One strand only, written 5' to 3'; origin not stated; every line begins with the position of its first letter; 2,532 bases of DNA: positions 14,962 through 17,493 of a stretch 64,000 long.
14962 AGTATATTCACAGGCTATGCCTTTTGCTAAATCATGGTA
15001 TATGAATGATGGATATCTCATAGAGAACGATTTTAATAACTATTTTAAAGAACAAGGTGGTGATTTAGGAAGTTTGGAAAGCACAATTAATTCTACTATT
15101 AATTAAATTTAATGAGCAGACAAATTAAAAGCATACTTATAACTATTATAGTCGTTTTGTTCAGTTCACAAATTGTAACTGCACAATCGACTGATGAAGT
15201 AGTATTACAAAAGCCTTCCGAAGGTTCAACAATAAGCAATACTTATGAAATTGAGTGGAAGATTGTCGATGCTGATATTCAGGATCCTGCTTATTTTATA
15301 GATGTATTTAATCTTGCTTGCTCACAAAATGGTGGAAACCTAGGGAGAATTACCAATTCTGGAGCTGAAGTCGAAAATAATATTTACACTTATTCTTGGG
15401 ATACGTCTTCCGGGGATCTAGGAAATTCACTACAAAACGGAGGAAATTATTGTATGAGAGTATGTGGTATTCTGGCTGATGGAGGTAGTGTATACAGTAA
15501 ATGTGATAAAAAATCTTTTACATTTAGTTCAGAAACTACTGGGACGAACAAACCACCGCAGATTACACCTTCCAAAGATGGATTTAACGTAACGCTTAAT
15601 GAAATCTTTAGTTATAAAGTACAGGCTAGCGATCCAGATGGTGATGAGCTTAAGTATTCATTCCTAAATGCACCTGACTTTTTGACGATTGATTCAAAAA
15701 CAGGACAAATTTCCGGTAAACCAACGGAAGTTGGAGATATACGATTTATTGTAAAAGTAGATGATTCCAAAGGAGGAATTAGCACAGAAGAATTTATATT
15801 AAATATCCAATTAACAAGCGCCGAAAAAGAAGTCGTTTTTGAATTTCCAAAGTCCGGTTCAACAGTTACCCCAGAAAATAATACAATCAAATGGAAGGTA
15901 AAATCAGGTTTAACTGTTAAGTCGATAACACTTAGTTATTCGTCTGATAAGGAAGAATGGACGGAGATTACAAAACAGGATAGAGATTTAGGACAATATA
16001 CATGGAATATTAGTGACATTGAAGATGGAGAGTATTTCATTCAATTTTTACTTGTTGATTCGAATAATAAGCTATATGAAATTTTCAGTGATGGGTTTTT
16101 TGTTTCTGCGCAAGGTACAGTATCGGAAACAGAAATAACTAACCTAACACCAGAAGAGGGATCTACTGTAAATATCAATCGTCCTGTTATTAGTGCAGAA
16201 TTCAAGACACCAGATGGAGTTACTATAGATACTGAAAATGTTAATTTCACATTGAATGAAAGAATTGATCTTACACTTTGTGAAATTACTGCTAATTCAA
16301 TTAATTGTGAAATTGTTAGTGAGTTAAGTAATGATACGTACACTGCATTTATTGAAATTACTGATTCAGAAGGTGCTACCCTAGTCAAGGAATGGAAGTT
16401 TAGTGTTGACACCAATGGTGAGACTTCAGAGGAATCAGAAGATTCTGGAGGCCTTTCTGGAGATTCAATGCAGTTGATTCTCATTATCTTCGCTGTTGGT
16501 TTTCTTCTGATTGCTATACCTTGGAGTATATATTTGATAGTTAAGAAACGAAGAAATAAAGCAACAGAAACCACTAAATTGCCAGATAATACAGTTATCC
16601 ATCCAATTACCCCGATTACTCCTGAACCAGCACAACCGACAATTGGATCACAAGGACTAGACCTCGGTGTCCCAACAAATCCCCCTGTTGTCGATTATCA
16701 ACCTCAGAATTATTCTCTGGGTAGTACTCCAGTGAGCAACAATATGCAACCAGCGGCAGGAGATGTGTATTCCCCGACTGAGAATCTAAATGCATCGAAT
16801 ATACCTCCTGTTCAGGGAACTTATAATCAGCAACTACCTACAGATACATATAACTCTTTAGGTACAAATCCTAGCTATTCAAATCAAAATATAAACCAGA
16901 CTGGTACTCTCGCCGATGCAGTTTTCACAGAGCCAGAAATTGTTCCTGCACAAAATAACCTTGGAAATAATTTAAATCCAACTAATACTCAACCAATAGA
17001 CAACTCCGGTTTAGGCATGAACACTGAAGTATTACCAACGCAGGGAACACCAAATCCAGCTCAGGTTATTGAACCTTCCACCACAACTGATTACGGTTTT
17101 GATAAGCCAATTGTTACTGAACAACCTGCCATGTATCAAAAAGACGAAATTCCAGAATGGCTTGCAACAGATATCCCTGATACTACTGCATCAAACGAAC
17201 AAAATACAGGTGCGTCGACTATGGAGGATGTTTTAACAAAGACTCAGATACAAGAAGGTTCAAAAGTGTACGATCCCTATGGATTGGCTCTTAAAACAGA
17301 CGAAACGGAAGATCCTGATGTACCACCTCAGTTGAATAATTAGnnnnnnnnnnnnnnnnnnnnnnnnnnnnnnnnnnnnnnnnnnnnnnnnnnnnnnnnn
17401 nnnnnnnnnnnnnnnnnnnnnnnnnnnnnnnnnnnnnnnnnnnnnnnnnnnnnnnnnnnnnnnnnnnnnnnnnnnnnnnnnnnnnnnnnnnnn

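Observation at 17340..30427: A 13-kb, six-gene operon of giant proteins with no recognisable family: candidate undescribed envelope-associated system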

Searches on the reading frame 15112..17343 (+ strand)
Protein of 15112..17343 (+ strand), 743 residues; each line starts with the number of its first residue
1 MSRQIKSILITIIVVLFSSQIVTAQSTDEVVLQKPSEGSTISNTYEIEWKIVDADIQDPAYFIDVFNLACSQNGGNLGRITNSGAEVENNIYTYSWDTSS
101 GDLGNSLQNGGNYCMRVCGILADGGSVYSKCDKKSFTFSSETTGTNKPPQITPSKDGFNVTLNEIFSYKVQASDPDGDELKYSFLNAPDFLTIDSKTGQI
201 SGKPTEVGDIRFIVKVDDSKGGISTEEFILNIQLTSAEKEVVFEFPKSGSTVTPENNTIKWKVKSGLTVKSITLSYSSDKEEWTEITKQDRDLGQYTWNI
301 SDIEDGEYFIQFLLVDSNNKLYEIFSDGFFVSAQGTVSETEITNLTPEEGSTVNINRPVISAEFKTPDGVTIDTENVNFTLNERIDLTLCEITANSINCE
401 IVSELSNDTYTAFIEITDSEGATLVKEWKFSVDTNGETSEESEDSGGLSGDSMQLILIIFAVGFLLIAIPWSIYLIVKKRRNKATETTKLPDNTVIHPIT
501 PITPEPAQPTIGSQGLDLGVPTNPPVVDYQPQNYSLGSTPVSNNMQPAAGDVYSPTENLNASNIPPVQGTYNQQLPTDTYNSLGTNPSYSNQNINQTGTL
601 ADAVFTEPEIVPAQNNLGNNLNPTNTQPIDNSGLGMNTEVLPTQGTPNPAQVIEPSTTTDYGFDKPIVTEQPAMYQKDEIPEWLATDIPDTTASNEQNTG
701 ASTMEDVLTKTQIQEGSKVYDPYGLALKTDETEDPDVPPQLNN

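Call 7: search_protein_families(library=pfam, proteins=[window:15112-17343:+], max_evalue=0.01)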
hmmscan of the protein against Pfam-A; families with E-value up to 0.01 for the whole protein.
window:15112-17343:+ (743 aa): 2 families
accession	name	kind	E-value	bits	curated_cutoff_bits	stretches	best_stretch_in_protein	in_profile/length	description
PF05345.18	He_PIG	-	4.3e-10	40.4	24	1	150-232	3-95/96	Putative Ig domain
PF24908.1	Ig_SIBA-E_2nd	-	2.6e-06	28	27.8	1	159-232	9-88/117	Integrin beta-like protein A-E, second Ig-like domain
